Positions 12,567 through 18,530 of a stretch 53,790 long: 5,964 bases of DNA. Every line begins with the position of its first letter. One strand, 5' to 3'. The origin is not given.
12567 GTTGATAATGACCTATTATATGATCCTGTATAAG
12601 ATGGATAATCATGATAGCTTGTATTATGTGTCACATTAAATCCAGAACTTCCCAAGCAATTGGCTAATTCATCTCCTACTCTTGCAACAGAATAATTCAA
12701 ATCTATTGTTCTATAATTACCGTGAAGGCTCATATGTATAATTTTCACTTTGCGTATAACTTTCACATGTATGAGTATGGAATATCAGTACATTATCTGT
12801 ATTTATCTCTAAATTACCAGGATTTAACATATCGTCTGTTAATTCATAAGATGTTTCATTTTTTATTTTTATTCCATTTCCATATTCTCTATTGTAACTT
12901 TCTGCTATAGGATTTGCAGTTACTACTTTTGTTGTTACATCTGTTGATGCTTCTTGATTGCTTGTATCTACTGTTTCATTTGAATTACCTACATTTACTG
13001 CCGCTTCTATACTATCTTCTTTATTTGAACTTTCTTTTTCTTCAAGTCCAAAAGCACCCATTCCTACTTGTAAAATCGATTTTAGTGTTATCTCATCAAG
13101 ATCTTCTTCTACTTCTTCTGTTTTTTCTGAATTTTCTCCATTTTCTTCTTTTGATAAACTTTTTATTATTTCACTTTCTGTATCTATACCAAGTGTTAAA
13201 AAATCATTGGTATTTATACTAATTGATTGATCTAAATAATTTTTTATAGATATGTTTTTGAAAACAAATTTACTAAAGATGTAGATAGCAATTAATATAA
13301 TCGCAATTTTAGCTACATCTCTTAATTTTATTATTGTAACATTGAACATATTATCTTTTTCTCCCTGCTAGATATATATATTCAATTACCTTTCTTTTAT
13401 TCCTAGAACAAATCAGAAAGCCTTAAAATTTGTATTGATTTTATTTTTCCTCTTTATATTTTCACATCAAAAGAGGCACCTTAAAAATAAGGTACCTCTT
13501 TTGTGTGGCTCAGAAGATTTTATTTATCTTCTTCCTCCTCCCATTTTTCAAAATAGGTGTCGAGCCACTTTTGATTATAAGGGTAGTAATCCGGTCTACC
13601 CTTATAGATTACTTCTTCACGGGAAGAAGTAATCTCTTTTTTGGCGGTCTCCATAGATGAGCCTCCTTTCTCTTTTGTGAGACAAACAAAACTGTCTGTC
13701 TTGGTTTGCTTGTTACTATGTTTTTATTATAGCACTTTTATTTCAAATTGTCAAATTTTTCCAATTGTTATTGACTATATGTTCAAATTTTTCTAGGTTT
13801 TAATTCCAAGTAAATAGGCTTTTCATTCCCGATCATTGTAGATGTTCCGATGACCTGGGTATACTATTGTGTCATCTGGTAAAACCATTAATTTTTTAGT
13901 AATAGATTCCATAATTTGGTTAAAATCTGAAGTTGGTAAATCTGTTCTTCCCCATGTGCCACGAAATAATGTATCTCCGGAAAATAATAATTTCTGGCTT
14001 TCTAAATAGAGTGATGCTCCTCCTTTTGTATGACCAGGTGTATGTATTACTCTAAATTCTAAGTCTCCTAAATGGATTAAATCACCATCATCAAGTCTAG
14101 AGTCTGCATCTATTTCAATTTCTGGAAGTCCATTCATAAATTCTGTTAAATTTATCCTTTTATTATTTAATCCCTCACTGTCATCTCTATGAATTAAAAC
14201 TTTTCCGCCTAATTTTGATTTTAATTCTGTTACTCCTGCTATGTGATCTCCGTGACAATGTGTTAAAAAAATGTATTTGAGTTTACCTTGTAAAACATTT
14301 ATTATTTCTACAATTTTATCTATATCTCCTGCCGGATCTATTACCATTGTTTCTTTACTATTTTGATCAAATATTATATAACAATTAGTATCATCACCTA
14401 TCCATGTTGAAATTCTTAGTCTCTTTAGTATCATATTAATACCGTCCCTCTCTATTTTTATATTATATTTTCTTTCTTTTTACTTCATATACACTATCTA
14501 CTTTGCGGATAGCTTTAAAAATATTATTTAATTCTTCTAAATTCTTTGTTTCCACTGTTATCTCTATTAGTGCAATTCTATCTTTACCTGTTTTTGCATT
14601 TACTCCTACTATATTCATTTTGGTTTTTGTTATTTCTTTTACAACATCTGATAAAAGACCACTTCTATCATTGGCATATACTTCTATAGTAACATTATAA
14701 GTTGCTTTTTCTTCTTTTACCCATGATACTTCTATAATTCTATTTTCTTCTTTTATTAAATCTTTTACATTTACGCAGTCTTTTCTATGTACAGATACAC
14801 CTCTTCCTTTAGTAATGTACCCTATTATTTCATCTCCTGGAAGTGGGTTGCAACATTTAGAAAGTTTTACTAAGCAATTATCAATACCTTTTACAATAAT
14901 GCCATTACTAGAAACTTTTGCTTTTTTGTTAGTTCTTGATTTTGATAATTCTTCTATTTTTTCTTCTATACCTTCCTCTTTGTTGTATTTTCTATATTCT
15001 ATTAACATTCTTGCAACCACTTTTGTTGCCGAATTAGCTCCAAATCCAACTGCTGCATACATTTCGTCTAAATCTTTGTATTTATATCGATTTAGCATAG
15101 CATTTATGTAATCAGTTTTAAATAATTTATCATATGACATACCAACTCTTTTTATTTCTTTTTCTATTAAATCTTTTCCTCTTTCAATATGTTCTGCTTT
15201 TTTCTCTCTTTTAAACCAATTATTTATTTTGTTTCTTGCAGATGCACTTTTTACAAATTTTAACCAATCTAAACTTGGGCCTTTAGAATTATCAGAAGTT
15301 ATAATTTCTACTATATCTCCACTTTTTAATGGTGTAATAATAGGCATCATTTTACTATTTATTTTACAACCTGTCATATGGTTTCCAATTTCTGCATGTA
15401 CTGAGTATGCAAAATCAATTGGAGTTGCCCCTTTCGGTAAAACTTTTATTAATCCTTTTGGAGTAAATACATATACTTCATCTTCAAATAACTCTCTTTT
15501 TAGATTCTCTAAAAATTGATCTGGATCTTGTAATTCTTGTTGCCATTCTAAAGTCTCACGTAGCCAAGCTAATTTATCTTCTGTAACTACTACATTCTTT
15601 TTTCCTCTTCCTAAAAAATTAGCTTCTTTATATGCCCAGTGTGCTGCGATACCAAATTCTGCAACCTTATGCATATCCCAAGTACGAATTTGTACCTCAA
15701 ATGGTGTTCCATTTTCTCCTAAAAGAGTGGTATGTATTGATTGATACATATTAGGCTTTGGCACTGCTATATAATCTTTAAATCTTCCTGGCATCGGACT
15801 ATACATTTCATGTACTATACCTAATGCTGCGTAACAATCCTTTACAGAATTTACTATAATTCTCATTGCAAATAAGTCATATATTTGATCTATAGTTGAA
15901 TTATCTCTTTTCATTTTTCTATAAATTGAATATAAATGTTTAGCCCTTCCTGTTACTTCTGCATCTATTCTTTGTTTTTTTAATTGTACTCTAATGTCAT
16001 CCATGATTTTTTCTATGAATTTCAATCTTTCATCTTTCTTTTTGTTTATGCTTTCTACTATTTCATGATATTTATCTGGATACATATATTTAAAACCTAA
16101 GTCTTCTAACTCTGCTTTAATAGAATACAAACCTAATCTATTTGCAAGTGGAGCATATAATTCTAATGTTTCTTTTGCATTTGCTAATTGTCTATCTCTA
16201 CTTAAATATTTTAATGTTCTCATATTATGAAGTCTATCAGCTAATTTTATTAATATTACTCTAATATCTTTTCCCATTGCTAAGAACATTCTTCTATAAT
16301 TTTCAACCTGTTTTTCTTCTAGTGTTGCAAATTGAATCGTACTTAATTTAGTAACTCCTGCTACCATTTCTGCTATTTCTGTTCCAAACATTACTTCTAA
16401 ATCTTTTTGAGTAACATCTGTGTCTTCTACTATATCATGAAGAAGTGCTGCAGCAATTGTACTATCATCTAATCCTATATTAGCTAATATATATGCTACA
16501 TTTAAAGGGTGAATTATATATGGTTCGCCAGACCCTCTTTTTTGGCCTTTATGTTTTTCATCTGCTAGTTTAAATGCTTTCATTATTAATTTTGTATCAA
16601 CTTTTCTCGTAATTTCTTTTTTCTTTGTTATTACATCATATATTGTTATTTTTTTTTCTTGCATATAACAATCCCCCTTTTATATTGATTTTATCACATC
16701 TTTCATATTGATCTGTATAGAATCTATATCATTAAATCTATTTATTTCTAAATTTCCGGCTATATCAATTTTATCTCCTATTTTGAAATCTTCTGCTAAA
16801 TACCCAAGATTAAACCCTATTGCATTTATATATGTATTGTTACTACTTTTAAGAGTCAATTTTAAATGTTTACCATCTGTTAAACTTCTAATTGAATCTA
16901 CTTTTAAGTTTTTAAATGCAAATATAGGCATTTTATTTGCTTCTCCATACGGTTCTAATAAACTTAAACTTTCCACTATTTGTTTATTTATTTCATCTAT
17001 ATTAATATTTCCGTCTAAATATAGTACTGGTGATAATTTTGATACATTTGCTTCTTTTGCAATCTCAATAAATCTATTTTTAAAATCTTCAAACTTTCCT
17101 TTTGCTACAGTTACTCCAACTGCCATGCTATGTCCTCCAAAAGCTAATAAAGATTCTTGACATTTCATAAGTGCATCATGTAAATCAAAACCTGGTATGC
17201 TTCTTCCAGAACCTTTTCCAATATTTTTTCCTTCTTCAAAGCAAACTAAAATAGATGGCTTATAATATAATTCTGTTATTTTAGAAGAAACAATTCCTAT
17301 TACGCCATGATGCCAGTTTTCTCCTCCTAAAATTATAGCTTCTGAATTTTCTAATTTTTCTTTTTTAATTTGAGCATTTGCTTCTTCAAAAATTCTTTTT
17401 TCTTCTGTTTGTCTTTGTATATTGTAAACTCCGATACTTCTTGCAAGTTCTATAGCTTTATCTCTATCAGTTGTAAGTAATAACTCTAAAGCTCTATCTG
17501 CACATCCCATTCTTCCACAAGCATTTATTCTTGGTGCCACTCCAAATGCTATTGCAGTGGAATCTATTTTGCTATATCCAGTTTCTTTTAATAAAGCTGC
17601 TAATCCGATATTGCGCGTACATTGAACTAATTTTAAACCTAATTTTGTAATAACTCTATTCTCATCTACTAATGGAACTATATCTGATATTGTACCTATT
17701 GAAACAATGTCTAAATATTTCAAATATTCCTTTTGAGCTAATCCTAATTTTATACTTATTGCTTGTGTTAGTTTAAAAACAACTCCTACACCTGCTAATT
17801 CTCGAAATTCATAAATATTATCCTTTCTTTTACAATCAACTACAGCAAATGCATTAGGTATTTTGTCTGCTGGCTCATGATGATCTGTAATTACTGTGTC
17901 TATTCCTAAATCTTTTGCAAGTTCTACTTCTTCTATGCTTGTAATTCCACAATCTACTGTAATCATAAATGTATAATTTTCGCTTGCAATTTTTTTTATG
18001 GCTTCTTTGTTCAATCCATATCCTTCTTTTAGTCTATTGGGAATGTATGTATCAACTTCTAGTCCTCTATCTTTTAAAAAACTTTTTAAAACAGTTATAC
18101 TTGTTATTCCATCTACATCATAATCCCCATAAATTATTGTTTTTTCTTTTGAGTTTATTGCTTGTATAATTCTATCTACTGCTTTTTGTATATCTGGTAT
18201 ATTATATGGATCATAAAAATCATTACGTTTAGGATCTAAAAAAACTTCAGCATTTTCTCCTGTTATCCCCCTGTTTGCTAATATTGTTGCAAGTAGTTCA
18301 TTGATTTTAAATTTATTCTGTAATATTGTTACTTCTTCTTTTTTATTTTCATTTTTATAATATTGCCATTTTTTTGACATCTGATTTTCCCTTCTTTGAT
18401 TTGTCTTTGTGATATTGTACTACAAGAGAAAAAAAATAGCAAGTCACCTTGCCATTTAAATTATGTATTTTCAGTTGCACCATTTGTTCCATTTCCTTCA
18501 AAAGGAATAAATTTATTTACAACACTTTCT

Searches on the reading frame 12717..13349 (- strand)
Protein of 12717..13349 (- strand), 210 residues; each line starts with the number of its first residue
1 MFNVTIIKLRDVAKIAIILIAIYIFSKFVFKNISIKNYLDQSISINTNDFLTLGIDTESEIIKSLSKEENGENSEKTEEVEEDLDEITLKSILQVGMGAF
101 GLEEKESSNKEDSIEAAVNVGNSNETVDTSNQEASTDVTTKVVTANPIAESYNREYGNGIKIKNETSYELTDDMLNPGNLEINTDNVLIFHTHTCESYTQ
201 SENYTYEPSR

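Call 44: search_protein_families(library=pfam, proteins=[window:12717-13349:-])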
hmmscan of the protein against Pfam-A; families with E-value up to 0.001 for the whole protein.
window:12717-13349:- (210 aa): 1 family
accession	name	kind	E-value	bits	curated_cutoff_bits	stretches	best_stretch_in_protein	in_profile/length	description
PF07454.18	SpoIIP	-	0.00061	19.8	24.4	0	105-202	21-98/269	Stage II sporulation protein P (SpoIIP)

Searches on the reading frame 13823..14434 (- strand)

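Call 44: search_protein_families(library=pfam, proteins=[window:13823-14434:-])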
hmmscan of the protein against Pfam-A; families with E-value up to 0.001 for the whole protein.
window:13823-14434:- (203 aa): 3 families
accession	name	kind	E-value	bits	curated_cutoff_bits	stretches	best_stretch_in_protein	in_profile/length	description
PF00753.33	Lactamase_B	-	1e-35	123.9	22.7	1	14-195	4-196/196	Metallo-beta-lactamase superfamily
PF19583.5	ODP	-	4.3e-08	33.7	27.2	1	16-178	3-160/194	ODP family beta lactamase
PF12706.13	Lactamase_B_2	-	0.00013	22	27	1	51-155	30-143/200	Beta-lactamase superfamily domain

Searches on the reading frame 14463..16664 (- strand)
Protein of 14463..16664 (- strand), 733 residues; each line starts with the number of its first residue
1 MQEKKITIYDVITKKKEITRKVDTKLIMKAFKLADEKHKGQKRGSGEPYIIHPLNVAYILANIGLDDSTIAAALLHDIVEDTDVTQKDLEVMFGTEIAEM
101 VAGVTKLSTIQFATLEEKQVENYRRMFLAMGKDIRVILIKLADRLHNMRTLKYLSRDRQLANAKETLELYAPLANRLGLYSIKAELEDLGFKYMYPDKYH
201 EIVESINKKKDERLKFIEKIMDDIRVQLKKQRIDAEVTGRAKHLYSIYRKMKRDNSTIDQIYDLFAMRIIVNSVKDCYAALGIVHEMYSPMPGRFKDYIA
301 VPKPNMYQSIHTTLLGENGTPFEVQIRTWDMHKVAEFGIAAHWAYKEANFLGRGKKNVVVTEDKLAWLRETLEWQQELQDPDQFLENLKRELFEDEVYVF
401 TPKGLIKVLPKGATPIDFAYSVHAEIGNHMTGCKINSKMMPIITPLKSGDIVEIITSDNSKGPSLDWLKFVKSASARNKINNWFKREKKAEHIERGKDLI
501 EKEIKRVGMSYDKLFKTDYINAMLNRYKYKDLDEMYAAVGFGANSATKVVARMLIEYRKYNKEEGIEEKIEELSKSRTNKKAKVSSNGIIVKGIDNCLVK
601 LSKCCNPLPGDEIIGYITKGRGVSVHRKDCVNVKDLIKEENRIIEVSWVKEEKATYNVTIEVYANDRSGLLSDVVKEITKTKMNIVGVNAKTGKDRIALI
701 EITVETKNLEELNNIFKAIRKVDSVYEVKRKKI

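Call 44: search_protein_families(library=pfam, proteins=[window:14463-16664:-])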
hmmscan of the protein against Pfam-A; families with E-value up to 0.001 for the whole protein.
window:14463-16664:- (733 aa): 7 families
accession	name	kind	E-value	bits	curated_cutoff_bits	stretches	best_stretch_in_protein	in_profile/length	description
PF13328.12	HD_4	-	2.9e-48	164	27.2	1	30-179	1-155/156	HD domain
PF04607.23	RelA_SpoT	-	2.1e-43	147.6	27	1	239-348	1-111/113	Region found in RelA / SpoT proteins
PF13291.12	ACT_4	-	1.3e-21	77.4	27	1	654-730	3-80/80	ACT domain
PF02824.27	TGS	-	1.2e-18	67.3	22.2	1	397-456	1-60/60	TGS domain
PF01966.28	HD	-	1.2e-12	48.6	22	1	49-148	1-116/116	HD domain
PF19296.4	RelA_AH_RIS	-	5.1e-11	43.4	23.8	1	475-627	8-169/185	RelA/SpoT, AH and RIS domains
PF01842.31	ACT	-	6.8e-07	29.4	27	1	658-721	1-63/66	ACT domain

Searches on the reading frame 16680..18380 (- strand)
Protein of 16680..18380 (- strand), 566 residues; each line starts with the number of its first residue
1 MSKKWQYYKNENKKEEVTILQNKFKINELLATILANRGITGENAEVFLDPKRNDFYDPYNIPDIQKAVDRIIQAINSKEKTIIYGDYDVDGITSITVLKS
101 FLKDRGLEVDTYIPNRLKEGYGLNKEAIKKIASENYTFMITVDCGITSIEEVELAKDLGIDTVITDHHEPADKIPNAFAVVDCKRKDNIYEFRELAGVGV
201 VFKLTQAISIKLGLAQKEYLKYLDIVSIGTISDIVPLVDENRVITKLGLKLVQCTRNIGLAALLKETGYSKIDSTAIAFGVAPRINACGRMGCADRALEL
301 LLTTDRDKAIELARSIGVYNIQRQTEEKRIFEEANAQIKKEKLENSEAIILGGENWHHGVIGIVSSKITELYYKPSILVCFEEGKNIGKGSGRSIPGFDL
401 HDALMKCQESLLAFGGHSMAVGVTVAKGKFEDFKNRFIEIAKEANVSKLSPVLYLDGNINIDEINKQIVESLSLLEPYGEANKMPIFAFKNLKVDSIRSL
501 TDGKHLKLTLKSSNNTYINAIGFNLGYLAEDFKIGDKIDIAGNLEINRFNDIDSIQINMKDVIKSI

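Call 44: search_protein_families(library=pfam, proteins=[window:16680-18380:-])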
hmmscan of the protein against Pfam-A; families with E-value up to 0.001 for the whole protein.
window:16680-18380:- (566 aa): 3 families
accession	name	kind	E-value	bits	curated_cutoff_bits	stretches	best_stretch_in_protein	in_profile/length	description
PF17768.7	RecJ_OB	-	1.5e-28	99.4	27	1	455-561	1-107/107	RecJ OB domain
PF01368.27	DHH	-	5e-25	88.6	28.1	1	80-230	1-125/125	DHH family, N-terminal domain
PF02272.25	DHHA1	-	2.6e-11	44.3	25.9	1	350-442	6-101/102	DHHA1 domain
